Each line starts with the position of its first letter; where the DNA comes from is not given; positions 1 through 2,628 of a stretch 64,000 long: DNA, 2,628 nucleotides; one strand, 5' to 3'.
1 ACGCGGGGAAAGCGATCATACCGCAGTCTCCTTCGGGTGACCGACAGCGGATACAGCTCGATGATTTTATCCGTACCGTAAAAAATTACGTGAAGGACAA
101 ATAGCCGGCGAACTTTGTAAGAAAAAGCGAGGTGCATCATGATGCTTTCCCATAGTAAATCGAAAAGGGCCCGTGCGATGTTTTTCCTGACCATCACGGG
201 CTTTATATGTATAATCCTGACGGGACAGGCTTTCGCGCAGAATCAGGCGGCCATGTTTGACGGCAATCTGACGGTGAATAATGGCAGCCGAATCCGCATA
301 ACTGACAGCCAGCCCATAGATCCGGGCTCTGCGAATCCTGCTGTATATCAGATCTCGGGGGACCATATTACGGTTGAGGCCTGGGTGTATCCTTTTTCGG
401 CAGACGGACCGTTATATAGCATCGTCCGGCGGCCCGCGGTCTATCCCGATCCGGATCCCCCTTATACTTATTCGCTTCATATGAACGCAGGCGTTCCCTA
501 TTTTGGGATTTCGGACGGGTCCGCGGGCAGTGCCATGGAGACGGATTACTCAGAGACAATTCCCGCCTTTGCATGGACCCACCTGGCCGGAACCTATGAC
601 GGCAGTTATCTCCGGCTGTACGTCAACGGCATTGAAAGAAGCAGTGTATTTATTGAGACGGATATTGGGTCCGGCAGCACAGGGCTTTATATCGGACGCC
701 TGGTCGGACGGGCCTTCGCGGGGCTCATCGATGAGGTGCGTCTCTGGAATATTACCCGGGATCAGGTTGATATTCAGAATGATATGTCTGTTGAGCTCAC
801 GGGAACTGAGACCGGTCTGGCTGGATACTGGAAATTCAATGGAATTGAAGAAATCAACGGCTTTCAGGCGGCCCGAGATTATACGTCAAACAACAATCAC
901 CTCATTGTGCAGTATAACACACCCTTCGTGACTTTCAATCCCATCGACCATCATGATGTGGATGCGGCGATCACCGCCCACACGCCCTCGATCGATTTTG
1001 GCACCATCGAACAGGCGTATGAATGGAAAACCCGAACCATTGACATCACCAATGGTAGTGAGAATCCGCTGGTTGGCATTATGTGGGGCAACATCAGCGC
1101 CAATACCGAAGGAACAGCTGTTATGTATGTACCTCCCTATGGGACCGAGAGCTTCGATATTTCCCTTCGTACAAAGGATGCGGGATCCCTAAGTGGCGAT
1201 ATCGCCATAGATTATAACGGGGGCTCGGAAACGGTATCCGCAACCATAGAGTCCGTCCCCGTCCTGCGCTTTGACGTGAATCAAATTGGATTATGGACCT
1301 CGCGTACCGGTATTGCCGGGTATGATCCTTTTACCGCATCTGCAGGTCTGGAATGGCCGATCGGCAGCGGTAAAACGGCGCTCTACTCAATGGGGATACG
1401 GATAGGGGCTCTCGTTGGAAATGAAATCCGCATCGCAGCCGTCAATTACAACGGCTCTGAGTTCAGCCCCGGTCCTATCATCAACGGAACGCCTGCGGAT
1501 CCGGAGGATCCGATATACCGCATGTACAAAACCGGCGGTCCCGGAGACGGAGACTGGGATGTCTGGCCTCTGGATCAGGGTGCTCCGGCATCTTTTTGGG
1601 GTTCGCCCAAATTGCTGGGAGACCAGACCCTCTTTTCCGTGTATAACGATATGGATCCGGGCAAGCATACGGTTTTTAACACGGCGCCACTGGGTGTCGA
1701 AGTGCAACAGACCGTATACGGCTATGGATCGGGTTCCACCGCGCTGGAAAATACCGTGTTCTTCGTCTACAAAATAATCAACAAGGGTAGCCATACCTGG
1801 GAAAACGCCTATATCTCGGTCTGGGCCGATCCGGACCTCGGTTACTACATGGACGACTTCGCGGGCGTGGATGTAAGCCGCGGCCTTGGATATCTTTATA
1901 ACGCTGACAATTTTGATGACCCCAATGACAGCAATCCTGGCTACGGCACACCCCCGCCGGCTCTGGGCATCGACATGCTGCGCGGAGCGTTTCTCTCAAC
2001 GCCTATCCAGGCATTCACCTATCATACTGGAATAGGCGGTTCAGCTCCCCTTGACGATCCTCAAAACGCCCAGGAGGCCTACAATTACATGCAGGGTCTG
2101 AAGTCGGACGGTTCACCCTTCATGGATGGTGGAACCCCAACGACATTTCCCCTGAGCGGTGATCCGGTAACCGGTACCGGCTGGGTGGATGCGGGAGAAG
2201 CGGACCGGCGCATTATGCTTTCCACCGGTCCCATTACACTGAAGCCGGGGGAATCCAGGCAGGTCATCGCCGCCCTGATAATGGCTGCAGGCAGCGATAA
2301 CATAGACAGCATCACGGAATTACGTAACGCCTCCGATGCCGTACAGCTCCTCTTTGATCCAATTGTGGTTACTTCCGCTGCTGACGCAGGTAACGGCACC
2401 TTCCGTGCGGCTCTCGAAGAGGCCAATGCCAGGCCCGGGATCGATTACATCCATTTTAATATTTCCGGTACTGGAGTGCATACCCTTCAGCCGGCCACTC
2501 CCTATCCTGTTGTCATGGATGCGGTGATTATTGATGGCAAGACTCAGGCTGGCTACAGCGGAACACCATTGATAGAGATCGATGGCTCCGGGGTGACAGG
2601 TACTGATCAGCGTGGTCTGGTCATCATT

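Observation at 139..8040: A 2633-aa mosaic T9SS cargo combines a metzincin protease with lectin, beta-helix, YVTN-propeller and FIMAH modules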

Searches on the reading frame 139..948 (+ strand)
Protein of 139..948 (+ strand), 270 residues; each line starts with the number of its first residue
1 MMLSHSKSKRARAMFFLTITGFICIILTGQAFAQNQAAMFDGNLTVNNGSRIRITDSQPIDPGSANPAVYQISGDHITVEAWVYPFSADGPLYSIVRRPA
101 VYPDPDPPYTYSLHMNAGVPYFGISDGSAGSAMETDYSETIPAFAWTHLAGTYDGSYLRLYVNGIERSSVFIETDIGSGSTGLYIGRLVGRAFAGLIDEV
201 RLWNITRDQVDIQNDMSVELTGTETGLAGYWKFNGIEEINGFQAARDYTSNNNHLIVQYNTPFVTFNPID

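Call 9: search_protein_families(library=pfam, proteins=[window:139-948:+], max_evalue=1)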
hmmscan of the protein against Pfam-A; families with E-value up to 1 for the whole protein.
window:139-948:+ (270 aa): 1 family
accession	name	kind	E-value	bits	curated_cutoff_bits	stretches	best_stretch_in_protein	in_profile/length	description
PF13385.13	Laminin_G_3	-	6.1e-22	78.8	27.6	1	72-213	14-151/151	Concanavalin A-like lectin/glucanases superfamily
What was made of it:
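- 355..843 (+): LamG / concanavalin-A-like lectin domain (aa 73-235). PF13385, E 6e-22, 78.8 bits (call 9).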

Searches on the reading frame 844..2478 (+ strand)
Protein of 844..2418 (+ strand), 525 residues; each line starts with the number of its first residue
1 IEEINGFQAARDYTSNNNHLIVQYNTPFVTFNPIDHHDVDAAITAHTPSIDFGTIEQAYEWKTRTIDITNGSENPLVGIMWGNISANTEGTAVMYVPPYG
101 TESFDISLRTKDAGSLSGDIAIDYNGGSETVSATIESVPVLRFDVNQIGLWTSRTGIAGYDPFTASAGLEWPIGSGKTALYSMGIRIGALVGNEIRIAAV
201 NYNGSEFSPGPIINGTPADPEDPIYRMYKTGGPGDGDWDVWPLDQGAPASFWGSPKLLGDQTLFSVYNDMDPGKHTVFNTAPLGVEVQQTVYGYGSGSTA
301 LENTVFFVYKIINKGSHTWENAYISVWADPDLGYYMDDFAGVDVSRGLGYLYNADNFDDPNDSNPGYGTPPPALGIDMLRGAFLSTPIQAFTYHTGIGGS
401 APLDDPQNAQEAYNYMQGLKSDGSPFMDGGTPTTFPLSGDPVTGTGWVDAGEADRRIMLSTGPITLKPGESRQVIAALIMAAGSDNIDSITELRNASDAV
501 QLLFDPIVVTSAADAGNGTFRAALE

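Call 9: search_protein_families(library=pfam, proteins=[window:916-2478:+], max_evalue=1)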
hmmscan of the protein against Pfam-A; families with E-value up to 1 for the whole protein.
window:916-2478:+ (521 aa): 0 families
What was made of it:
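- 844..1266 (+): Beta-rich linker, possibly Ig-like (aa 236-376); least conserved part. No family hit (call 9).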

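Call 17: find_homologous_proteins(query=window:844-2418:+, max_evalue=0.00001)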
Query window:844-2418:+ (525 aa): 47 proteins with E <= 0.00001 among 8000 candidates.
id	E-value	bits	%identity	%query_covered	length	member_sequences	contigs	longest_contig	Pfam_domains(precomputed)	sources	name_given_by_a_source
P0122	2.8e-122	427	72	49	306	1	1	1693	-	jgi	jgi:hypothetical protein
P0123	6.2e-86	307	44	69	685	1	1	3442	-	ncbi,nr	ncbi:MAG: hypothetical protein HY709_05535, partial [Candidatus Latescibacteria bacterium]|nr:hypoth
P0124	8.4e-82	294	43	72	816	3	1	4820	PF00801.27,PF17963.8,PF13860.13,PF05345.19,PF18911.7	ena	-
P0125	3.4e-79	285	41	69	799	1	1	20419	-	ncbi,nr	ncbi:MAG: hypothetical protein EXS64_11165 [Candidatus Latescibacteria bacterium]|nr:hypothetical pr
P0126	2.6e-77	279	42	69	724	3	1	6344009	PF00404.25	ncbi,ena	-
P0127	1.8e-75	273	41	70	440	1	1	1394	-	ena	-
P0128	3.8e-74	269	41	69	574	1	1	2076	-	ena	-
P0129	2.8e-69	253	40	69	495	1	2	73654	PF00404.25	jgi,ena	-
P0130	6.8e-69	251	41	69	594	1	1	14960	-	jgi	jgi:hypothetical protein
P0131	2.1e-68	250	40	68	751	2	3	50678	PF22073.3,PF15780.12,PF07610.18,PF22067.3,PF12371.15,PF22544.3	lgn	-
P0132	1.7e-65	240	38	67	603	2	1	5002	PF13860.13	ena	-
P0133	2.6e-65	239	38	69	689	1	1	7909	-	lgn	-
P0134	1.2e-63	234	34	77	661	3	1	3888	-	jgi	jgi:hypothetical protein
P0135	1.4e-63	234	40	67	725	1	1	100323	PF18962.8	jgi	jgi:hypothetical protein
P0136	2.4e-63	233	41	67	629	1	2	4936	PF13860.13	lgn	-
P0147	2.8e-47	180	33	72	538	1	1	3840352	PF13585.13,PF18962.8,PF13860.13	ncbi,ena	-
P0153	7.5e-35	139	32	64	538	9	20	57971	PF18962.8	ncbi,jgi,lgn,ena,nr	ncbi:MAG: hypothetical protein AUK34_09200 [Ignavibacteria bacterium CG2_30_36_16]|nr:T9SS type A so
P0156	1.7e-32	131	34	62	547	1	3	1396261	PF18962.8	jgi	jgi:hypothetical protein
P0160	1.4e-28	118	31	61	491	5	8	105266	PF18962.8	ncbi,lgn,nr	ncbi:MAG: T9SS type A sorting domain-containing protein [Ignavibacteria bacterium]|nr:T9SS type A so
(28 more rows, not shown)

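Call 57: find_encoding_contigs(protein=P0153, flank=6000, max_places=3)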
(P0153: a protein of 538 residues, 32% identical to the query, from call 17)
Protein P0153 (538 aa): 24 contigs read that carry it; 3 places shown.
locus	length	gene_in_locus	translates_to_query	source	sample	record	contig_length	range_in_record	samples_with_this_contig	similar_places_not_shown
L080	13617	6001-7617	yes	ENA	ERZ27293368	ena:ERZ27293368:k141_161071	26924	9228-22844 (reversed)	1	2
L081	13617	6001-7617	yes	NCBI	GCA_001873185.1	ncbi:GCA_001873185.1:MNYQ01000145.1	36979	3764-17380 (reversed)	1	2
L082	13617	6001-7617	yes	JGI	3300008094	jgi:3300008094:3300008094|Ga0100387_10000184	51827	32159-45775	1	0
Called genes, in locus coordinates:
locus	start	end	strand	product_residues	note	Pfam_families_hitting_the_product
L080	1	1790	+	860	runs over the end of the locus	PF01411:tRNA-synt_2c, PF07973:tRNA_SAD, PF02272:DHHA1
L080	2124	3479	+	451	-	PF18073:Zn_ribbon_LapB, PF13481:AAA_25, PF03796:DnaB_C (weak), PF06745:ATPase, PF23442:DUF7125 (weak), PF00004:AAA (weak), PF13541:ChlI, PF05362:Lon_C, +1 more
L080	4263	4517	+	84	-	PF16367:RRM_7 (weak), PF00076:RRM_1, PF16842:RRM_occluded (weak)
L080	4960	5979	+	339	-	PF00565:SNase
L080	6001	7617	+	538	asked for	PF18962:Por_Secre_tail (weak)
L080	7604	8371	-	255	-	PF22435:MRM3-like_sub_bind, PF08032:SpoU_sub_bind, PF00588:SpoU_methylase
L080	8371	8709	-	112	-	PF06155:GBBH-like_N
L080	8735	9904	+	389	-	PF13506:Glyco_transf_21, PF00535:Glycos_transf_2, PF13641:Glyco_tranf_2_3, PF13632:Glyco_trans_2_3 (weak)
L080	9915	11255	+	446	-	PF01595:CNNM, PF00571:CBS (weak), PF03471:CorC_HlyC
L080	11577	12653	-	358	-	PF01594:AI-2E_transport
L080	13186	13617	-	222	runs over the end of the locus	PF13441:Gly-zipper_YMGG, PF13488:Gly-zipper_Omp, PF00691:OmpA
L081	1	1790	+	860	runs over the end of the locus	PF01411:tRNA-synt_2c, PF07973:tRNA_SAD, PF02272:DHHA1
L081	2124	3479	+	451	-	PF18073:Zn_ribbon_LapB, PF13481:AAA_25, PF03796:DnaB_C (weak), PF06745:ATPase, PF23442:DUF7125 (weak), PF00004:AAA (weak), PF13541:ChlI, PF05362:Lon_C, +1 more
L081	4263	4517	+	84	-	PF16367:RRM_7 (weak), PF00076:RRM_1, PF16842:RRM_occluded (weak)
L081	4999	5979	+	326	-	PF00565:SNase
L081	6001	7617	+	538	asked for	PF18962:Por_Secre_tail (weak)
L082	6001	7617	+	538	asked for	PF18962:Por_Secre_tail (weak)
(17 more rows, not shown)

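Call 58: find_encoding_contigs(protein=P0147, flank=6000, max_places=2)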
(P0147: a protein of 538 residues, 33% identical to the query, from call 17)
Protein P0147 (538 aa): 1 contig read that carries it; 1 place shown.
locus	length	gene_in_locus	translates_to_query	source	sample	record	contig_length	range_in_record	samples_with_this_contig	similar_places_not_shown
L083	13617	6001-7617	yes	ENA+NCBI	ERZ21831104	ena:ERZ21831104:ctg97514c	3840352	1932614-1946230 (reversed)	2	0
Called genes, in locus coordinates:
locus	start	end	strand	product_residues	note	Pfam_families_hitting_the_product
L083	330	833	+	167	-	PF08937:ThsB_TIR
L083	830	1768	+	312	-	PF20016:ThsA_Macro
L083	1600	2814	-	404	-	PF00872:Transposase_mut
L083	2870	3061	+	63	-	-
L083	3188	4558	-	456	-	PF00072:Response_reg, PF00158:Sigma54_activat, PF14532:Sigma54_activ_2, PF00004:AAA (weak), PF07728:AAA_5 (weak), PF25601:AAA_lid_14, PF02954:HTH_8 (weak)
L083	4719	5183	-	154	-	-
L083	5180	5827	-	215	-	PF13860:FlgD_ig (faint)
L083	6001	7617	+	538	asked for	PF18962:Por_Secre_tail (weak), PF13585:CHU_C (weak), PF13860:FlgD_ig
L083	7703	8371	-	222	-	PF00565:SNase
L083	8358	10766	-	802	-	PF02463:SMC_N, PF13175:AAA_15, PF13304:AAA_21 (weak), PF13476:AAA_23, PF13555:AAA_29 (weak), PF02463:SMC_N (weak), PF13558:SbcC_Walker_B (faint)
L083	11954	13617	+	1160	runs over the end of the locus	PF20009:GEVED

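Call 59: find_encoding_contigs(protein=P0160, flank=5000, max_places=2)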
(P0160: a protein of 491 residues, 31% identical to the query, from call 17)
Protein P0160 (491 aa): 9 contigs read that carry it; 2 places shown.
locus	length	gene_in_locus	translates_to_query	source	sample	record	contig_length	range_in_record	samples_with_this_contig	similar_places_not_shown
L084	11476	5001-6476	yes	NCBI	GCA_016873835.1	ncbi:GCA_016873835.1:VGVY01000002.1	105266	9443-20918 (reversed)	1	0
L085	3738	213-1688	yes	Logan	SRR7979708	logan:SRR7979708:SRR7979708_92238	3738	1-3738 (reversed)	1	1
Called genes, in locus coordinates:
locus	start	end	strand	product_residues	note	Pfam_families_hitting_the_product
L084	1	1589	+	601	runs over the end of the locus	PF03092:BT1 (weak), PF07690:MFS_1 (weak)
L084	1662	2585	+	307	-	PF00005:ABC_tran, PF13304:AAA_21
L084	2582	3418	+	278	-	PF12679:ABC2_membrane_2, PF12730:ABC2_membrane_4, PF10920:DUF2705, PF13346:ABC2_membrane_5 (weak)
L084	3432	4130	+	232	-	-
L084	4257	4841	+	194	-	PF13505:OMP_b-brl (weak)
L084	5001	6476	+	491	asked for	PF18962:Por_Secre_tail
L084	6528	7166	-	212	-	PF04264:YceI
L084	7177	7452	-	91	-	-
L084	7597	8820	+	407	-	PF08442:ATP-grasp_2, PF24948:Citrate_synth_N, PF00549:Ligase_CoA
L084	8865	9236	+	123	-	-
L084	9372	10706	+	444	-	-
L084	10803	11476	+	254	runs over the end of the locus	-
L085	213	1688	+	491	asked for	PF18962:Por_Secre_tail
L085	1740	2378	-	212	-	PF04264:YceI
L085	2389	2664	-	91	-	-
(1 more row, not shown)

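Call 60: find_encoding_contigs(protein=P0156, flank=5000, max_places=2)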
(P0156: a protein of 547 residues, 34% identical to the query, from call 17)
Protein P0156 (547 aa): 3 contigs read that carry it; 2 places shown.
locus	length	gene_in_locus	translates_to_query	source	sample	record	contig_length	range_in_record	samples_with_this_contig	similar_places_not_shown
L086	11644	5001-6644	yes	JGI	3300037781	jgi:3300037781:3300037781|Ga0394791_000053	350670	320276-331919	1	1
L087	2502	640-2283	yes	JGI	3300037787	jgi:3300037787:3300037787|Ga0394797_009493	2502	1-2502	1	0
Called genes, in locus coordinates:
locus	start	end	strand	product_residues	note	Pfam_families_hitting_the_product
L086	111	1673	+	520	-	PF18962:Por_Secre_tail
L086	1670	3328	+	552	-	PF18962:Por_Secre_tail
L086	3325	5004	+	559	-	PF18962:Por_Secre_tail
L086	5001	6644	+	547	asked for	PF18962:Por_Secre_tail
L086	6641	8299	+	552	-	PF18962:Por_Secre_tail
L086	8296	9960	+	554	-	PF18962:Por_Secre_tail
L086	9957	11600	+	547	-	PF18962:Por_Secre_tail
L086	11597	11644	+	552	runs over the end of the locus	PF18962:Por_Secre_tail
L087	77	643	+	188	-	PF18962:Por_Secre_tail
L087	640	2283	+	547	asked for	PF18962:Por_Secre_tail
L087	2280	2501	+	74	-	?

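Call 61: find_encoding_contigs(protein=P0126, flank=5000, max_places=2)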
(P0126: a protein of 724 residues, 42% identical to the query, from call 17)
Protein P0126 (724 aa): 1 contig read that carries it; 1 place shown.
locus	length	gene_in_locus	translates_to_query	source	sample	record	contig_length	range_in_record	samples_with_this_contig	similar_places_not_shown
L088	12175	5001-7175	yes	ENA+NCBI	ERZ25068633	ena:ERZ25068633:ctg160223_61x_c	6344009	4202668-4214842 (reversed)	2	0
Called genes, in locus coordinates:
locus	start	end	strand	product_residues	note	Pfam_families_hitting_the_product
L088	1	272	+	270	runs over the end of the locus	PF00005:ABC_tran, PF02463:SMC_N (weak), PF13304:AAA_21 (faint)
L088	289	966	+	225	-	PF01895:PhoU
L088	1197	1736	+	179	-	PF14803:Zn_ribbon_Nudix (faint), PF00293:NUDIX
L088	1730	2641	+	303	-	PF05496:RuvB_N (faint), PF00004:AAA, PF07726:AAA_3 (faint), PF07728:AAA_5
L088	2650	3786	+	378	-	PF05762:VWA_CoxE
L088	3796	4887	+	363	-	PF02625:XdhC_CoxI, PF13478:XdhC_C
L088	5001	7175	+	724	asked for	PF00404:Dockerin_1 (weak)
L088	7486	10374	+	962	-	PF13620:CarboxypepD_reg, PF13715:CarbopepD_reg_2, PF07715:Plug (weak), PF25183:OMP_b-brl_4, PF00593:TonB_dep_Rec_b-barrel, PF14905:OMP_b-brl_3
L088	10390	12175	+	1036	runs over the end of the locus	-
